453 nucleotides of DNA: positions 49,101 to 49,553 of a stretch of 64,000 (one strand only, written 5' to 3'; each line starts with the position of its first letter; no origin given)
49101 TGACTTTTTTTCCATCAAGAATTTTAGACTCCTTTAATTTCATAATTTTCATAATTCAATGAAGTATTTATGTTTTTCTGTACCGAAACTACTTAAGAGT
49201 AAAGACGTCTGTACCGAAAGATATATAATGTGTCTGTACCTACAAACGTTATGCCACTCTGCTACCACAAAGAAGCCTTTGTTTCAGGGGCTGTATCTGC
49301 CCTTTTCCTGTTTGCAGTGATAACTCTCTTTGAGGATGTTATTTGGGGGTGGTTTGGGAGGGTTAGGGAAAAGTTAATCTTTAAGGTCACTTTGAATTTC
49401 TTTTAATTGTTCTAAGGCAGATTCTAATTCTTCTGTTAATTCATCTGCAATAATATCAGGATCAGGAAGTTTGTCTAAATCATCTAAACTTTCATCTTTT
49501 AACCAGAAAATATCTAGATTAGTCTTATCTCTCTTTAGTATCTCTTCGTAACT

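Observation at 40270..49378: G-rich 40-bp direct repeats bound a 9-kb block (recQ to metalloprotease)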

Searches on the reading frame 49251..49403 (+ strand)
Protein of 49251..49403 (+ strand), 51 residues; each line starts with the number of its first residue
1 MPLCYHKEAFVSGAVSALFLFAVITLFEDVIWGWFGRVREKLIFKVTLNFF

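Call 57: search_protein_families(library=pfam, proteins=[window:49251-49403:+], max_evalue=10)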
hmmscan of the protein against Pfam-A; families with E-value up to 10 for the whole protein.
seq(51 aa): 0 families

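Call 58: search_protein_families(library=ncbifam, proteins=[window:49251-49403:+], max_evalue=10)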
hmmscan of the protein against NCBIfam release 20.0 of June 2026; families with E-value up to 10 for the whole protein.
seq(51 aa): 0 families

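Call 60: find_homologous_proteins(query=A2, max_evalue=0.01)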
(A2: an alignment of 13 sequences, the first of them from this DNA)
Query A2 (13 sequences) (51 aa, profile of the alignment): 59 proteins with E <= 0.01 among 335 candidates.
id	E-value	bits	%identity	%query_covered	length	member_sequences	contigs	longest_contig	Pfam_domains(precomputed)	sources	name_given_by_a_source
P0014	7.7e-20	88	62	82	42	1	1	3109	-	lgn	-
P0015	7.7e-19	85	68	75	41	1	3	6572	-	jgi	-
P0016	2.4e-18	83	58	78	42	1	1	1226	-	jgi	jgi:hypothetical protein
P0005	1.4e-17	81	55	75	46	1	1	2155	-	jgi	-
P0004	1.8e-17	81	55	78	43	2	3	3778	-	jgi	-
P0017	2.7e-17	80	63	78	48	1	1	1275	-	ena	-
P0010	4.1e-17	79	54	73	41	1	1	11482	-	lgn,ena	-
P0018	7.9e-17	79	65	73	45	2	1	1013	-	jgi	-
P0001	8.1e-17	79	57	82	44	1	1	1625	-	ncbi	-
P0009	8.2e-17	78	54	75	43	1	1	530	-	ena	-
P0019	8.3e-17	78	62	92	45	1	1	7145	-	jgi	-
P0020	1.0e-16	78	56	84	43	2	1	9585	-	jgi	-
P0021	1.1e-16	78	58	78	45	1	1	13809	-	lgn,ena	-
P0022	2.8e-16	77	63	75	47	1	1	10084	-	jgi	-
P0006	2.9e-16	77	45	78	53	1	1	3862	-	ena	-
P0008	3.3e-16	77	48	82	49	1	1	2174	-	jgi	-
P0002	4.1e-16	76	57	92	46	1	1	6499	-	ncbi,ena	-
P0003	5.2e-16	76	59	73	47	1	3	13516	-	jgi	-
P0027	7.8e-16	75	69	76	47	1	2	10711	-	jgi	-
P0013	1.4e-15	75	51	69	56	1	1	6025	-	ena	-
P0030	1.6e-15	74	72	76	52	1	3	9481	-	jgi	-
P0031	2.2e-15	74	60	82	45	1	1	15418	-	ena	-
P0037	7.5e-15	72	57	92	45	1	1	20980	-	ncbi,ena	-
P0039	1.3e-14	71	51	76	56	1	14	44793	-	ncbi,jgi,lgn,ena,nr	ncbi:MAG TPA: hypothetical protein PKZ06_02495 [Candidatus Pacearchaeota archaeon]|nr:hypothetical p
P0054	1.7e-12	65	45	78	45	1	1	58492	-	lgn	-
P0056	3.5e-12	64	43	78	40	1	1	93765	-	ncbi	ncbi:MAG: hypothetical protein ABIH59_01990 [archaeon]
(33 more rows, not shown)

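Call 61: find_encoding_contigs(protein=P0039, flank=6000, max_places=4)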
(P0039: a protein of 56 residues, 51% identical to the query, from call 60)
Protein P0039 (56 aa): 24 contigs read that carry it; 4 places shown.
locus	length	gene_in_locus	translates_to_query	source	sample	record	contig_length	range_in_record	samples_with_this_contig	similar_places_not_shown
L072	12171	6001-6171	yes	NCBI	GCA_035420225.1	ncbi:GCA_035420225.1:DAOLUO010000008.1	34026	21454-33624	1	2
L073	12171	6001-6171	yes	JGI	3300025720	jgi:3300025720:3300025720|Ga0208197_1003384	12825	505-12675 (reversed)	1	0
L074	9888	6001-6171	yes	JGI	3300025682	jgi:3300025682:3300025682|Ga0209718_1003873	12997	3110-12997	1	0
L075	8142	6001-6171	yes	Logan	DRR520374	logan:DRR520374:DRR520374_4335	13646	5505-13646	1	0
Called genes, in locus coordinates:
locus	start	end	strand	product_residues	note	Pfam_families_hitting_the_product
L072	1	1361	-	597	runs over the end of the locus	PF00664:ABC_membrane, PF00005:ABC_tran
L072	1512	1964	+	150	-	PF01257:2Fe-2S_thioredx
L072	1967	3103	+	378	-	PF01512:Complex1_51K, PF10589:NADH_4Fe-4S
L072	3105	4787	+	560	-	PF13510:Fer2_4, PF00037:Fer4 (faint), PF12838:Fer4_7, PF13187:Fer4_9 (weak), PF13237:Fer4_10 (faint), PF14697:Fer4_21 (faint), PF02906:Fe_hyd_lg_C, PF02256:Fe_hyd_SSU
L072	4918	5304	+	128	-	-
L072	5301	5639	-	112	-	-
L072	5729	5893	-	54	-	-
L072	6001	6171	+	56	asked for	-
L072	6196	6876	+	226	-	PF20582:UPF0758_N, PF04002:RadC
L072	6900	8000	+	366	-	PF01555:N6_N4_Mtase, PF18755:RAMA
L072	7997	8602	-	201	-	-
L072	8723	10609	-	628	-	-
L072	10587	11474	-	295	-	PF01555:N6_N4_Mtase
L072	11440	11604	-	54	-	-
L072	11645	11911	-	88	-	-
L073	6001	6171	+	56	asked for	-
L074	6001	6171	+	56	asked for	-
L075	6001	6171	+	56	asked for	-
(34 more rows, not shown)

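Call 62: find_encoding_contigs(protein=P0056, flank=6000, max_places=2)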
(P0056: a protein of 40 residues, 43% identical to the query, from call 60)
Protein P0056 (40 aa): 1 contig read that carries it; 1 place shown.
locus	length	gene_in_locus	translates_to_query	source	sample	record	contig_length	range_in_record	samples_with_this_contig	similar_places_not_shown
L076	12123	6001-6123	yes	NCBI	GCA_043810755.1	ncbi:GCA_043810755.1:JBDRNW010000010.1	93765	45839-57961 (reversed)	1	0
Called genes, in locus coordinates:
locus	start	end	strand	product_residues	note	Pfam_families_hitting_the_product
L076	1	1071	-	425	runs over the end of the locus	PF00009:GTP_EFTU, PF01926:MMR_HSR1 (faint), PF03144:GTP_EFTU_D2, PF03143:GTP_EFTU_D3, PF22594:GTP-eEF1A_C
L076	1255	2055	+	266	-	PF02673:BacA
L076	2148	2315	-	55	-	-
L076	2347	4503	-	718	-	PF00009:GTP_EFTU, PF22042:EF-G_D2, PF03144:GTP_EFTU_D2, PF14492:EFG_III, PF03764:EFG_IV, PF00679:EFG_C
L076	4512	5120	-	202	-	PF00177:Ribosomal_S7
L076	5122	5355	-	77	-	-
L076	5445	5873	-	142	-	PF00164:Ribosom_S12_S23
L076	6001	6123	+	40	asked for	-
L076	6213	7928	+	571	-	PF00078:RVT_1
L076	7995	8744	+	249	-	PF03372:Exo_endo_phos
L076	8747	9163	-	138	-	PF26594:KH_NusA_2nd (faint)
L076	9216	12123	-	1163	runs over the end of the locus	PF04997:RNA_pol_Rpb1_1, PF00623:RNA_pol_Rpb1_2, PF04983:RNA_pol_Rpb1_3, PF05000:RNA_pol_Rpb1_4, PF04998:RNA_pol_Rpb1_5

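Call 63: find_encoding_contigs(protein=P0054, flank=6000, max_places=2)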
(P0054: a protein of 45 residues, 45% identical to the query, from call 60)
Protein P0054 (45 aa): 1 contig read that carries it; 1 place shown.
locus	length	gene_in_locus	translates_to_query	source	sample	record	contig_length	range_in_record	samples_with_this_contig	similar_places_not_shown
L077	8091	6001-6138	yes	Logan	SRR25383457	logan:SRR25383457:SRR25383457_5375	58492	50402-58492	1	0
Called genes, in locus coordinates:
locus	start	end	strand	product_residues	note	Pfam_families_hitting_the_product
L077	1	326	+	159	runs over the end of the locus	-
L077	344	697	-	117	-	-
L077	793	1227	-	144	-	-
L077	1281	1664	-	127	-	-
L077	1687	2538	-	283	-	PF02086:MethyltransfD12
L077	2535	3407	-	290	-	-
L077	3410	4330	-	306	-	PF02195:ParB_N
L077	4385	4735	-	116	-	PF05901:Excalibur (weak)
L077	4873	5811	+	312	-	PF14338:Mrr_N, PF04471:Mrr_cat, PF22722:NA-iREase1, PF13156:Mrr_cat_2 (weak)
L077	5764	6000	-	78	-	PF04014:MazE_antitoxin (weak)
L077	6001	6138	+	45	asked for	-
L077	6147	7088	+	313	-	PF01170:UPF0020 (faint), PF02086:MethyltransfD12 (faint), PF08241:Methyltransf_11 (faint), PF13649:Methyltransf_25 (faint), PF13847:Methyltransf_31 (faint), PF01555:N6_N4_Mtase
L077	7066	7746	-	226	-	-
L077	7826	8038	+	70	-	-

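Call 64: find_encoding_contigs(protein=P0037, flank=6000, max_places=2)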
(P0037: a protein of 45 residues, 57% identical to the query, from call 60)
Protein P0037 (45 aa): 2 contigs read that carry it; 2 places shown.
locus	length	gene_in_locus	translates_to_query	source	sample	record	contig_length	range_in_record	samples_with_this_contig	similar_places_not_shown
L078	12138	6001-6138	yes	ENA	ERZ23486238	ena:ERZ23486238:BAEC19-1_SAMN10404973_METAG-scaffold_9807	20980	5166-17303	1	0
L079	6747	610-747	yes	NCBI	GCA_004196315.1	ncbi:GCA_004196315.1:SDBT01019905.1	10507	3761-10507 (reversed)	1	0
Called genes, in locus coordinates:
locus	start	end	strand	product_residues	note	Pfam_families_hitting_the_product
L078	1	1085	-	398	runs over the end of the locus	-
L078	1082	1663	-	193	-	-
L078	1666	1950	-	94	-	-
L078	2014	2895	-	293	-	-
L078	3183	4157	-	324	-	PF00413:Peptidase_M10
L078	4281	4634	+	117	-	PF02661:Fic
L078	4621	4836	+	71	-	-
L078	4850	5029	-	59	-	-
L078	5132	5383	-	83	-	-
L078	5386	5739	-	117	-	PF21732:DUF6864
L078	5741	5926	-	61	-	PF04014:MazE_antitoxin (weak)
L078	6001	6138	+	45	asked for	-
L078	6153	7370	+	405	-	-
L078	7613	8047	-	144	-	-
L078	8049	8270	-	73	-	PF18929:DUF5678 (weak)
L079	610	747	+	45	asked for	-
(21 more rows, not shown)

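Call 66: find_encoding_contigs(protein=P0030, flank=6000, max_places=3)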
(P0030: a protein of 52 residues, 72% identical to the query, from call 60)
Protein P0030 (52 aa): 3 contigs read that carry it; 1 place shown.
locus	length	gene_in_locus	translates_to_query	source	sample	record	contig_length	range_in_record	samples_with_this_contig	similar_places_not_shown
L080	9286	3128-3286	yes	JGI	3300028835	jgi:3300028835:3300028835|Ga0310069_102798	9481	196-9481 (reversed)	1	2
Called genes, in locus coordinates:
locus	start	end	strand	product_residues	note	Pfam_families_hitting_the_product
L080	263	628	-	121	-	-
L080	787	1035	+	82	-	-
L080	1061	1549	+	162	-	-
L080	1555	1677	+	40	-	-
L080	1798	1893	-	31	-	-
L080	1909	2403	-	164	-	-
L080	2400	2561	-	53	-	PF04014:MazE_antitoxin (weak)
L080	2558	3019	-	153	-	PF13302:Acetyltransf_3, PF13420:Acetyltransf_4, PF00583:Acetyltransf_1, PF13673:Acetyltransf_10, PF13508:Acetyltransf_7, PF08445:FR47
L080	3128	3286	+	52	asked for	-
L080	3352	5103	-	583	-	PF10088:DUF2326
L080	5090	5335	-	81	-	PF20293:MC6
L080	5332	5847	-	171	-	-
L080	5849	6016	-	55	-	-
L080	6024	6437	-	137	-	PF00293:NUDIX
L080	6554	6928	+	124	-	-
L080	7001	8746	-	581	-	PF13229:Beta_helix (weak)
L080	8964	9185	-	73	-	-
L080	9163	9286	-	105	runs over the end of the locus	?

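Call 67: find_encoding_contigs(protein=P0027, flank=6000, max_places=2)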
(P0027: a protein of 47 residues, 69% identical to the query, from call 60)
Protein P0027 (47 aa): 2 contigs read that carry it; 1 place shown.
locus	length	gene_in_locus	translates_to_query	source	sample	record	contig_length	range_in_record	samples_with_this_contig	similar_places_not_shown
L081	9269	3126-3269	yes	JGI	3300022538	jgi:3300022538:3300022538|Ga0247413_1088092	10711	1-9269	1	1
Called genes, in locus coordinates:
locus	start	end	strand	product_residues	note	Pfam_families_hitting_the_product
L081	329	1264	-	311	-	-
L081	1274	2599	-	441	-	-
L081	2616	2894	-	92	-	-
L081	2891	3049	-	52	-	-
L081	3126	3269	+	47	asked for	-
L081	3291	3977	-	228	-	-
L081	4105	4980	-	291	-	-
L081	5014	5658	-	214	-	PF01428:zf-AN1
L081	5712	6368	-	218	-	-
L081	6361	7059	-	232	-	-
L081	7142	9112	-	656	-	PF05048:NosD (faint)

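Call 69: find_encoding_contigs(protein=P0031, flank=6000, max_places=2)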
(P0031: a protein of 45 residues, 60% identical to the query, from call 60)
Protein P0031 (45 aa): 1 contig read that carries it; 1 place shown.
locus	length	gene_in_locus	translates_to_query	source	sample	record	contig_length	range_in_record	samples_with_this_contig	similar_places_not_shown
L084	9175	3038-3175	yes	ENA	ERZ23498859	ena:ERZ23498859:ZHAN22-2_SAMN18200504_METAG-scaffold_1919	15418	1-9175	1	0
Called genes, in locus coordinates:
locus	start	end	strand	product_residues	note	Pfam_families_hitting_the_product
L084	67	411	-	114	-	-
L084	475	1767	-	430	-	-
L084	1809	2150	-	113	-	-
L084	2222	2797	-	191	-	-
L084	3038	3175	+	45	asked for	-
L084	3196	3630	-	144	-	-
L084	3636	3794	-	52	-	-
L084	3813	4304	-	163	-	PF13676:TIR_2, PF08937:ThsB_TIR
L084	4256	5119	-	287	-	-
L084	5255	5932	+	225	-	PF19810:HFX_2341_N, PF22662:Csa3_N (weak), PF23400:CARF_Card1 (weak)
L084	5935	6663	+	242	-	PF01555:N6_N4_Mtase, PF08241:Methyltransf_11 (faint), PF13847:Methyltransf_31, PF01555:N6_N4_Mtase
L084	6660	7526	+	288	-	PF01555:N6_N4_Mtase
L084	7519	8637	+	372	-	PF01555:N6_N4_Mtase, PF01170:UPF0020 (faint), PF13649:Methyltransf_25 (faint), PF13847:Methyltransf_31 (faint), PF08241:Methyltransf_11 (faint), PF01555:N6_N4_Mtase (weak)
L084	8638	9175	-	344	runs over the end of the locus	-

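Call 74: search_protein_families(library=padloc, proteins=[window:49251-49403:+], max_evalue=0.001)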
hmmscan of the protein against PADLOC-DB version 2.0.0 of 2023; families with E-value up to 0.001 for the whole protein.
seq(51 aa): 0 families

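Call 75: find_related_loci(query=A2, collection=viral_contigs, flank=8000)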
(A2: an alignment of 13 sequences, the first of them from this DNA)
Query A2 (51 aa) in viral_contigs; peptide patterns used: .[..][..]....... (x = any residue, [..] = any of these).
19 stretches matched a pattern, but none encodes a relative of the query by tblastn (E <= 1e-3).

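Call 76: find_encoding_contigs(protein=P0022, flank=6000, max_places=2)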
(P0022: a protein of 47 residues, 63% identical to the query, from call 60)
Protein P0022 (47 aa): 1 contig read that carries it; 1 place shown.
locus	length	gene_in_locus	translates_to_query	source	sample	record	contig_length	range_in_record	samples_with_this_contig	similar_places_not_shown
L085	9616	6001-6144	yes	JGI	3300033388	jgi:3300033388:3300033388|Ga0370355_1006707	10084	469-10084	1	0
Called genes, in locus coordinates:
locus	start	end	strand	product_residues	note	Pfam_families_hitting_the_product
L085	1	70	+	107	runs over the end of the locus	-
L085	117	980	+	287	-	PF13643:DUF4145 (weak)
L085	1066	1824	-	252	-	-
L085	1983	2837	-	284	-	-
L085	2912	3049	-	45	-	-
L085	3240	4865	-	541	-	PF28161:Fsx1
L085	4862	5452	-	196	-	PF13240:Zn_Ribbon_1 (weak)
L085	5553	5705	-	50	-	-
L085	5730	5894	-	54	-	PF04014:MazE_antitoxin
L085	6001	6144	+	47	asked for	-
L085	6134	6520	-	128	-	-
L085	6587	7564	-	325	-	-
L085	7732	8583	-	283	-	PF00089:Trypsin, PF13365:Trypsin_2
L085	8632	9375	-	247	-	-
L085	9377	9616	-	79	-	?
